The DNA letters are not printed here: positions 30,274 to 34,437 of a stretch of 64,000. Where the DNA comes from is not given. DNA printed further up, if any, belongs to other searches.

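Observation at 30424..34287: Transmembrane fusion of a degenerate CinA with an intact class B sortase and Ig-like domains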

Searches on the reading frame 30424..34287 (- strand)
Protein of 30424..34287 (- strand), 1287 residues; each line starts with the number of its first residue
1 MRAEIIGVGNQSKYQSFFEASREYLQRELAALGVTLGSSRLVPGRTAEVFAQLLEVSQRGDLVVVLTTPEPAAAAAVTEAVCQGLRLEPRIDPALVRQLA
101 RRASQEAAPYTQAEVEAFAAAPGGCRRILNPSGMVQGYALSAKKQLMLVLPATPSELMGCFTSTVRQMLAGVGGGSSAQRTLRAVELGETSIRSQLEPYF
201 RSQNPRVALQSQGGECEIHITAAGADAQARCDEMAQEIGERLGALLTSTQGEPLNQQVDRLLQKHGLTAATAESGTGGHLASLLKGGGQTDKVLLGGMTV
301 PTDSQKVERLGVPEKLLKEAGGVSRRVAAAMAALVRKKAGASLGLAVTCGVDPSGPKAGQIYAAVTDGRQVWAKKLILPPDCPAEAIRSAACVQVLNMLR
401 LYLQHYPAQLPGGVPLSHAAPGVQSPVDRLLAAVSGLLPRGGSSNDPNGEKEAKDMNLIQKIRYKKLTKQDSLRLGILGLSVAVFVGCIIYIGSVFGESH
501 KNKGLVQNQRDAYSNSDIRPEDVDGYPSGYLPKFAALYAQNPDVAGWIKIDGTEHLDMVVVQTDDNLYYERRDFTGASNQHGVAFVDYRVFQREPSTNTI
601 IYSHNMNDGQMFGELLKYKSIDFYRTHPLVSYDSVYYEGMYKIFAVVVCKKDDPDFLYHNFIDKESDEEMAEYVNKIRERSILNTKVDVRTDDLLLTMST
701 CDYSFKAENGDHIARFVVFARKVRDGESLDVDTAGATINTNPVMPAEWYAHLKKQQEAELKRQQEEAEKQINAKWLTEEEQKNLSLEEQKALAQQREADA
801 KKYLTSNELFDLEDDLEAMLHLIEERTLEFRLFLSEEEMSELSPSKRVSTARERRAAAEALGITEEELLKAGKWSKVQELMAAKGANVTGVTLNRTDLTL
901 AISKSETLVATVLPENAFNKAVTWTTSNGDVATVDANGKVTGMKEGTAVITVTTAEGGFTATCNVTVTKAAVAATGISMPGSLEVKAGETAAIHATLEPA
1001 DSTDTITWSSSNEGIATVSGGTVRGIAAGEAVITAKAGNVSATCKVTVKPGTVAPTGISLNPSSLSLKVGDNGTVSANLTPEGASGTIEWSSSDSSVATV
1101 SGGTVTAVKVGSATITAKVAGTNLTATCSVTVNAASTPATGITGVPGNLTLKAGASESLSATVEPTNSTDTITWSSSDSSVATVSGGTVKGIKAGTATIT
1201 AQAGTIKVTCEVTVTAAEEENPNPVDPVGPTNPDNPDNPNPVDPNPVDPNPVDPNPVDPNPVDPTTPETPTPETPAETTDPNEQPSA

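Call 3: search_protein_families(library=pfam, proteins=[window:30424-34287:-], max_evalue=1)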
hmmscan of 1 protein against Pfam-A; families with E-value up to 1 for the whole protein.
window:30424-34287:- (1287 aa): 11 families
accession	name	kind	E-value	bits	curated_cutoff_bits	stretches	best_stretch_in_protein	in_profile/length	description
PF02368.24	Big_2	-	1.7e-51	172.5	22.8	4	888-965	2-79/79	Bacterial Ig-like domain (group 2)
PF02464.23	CinA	-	1.5e-24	86.9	23.5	1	252-402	2-154/155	Competence-damaged protein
PF18146.6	CinA_KH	-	3.7e-11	43.4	27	1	179-244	1-69/73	Damage-inducible protein CinA KH domain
PF22359.2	Big-like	-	1.7e-10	41.4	27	4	921-968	2-47/48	Bacterial Ig-like domain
PF04203.18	Sortase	-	2.6e-08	34.1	26.6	1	549-723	2-125/125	Sortase domain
PF21461.3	HL_N-beta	-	2.9e-05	24.2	27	2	1093-1117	19-43/57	Hyaluronate lyase, N-terminal beta-sheet domain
PF00994.29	MoCF_biosynth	-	0.00013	22.1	26.6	1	5-169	2-142/144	Probable molybdopterin binding domain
PF25354.1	Ig_NUP210_16th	-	0.0044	16.9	27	1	1063-1124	7-68/72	NUP210-like, Ig-like domain 16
PF20578.4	aBig_2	-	0.012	15.9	27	1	1077-1131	25-83/89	Atrophied bacterial Ig domain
PF12980.13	DUF3864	-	0.046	14.4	27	1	445-472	31-58/80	Domain of Unknown Function with PDB structure (DUF3864)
PF22067.2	Cep192_D3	-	0.061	13.9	27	0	1036-1085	27-73/99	Cep192 domain 3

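Call 4: search_protein_families(library=ncbifam, proteins=[window:30424-34287:-], max_evalue=1)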
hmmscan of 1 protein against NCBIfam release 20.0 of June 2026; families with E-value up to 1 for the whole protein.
window:30424-34287:- (1287 aa): 11 families
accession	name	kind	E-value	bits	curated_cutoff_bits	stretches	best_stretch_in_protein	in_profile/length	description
NF001813.0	PRK00549.1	equivalog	1e-51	176.2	379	1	1-404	1-412/414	competence/damage-inducible protein A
TIGR03064.1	sortase_srtB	equivalog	5.2e-43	147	153.75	1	480-706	11-229/235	class B sortase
TIGR00200.1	cinA_nterm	subfamily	5e-30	104.5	243.15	1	1-366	2-376/414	CinA family nicotinamide mononucleotide deamidase-related protein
TIGR00199.1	PncC_domain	subfamily_domain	2.6e-14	53.6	68.9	1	260-360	3-100/149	nicotinamide-nucleotide amidohydrolase family protein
NF040525.1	SrtB_LPKTxSAVK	exception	1.2e-12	47.4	200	1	531-727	51-243/261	class B sortase, LPKTxAVK-specific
NF002291.0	PRK01215.1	equivalog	2.1e-12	46.7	293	1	2-243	5-250/264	nicotinamide mononucleotide deamidase-related protein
NF002972.0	PRK03657.1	equivalog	5e-11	42.6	201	1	252-362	18-132/175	2-oxo-tetronate isomerase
NF002975.0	PRK03661.1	equivalog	2.3e-08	33.9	212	1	253-356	8-111/164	nicotinamide-nucleotide amidase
NF002978.0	PRK03673.1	equivalog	7.2e-05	21.9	496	1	3-346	4-338/398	nicotinamide mononucleotide deamidase-related protein YfaY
TIGR00177.1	molyb_syn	domain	0.006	16.5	85.35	1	1-165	2-146/148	molybdenum cofactor synthesis domain-containing protein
NF053514.2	JUQZ_fam_ocin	equivalog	0.013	15.8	40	0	927-968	66-107/107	BLB8/JUQZ-1 family protein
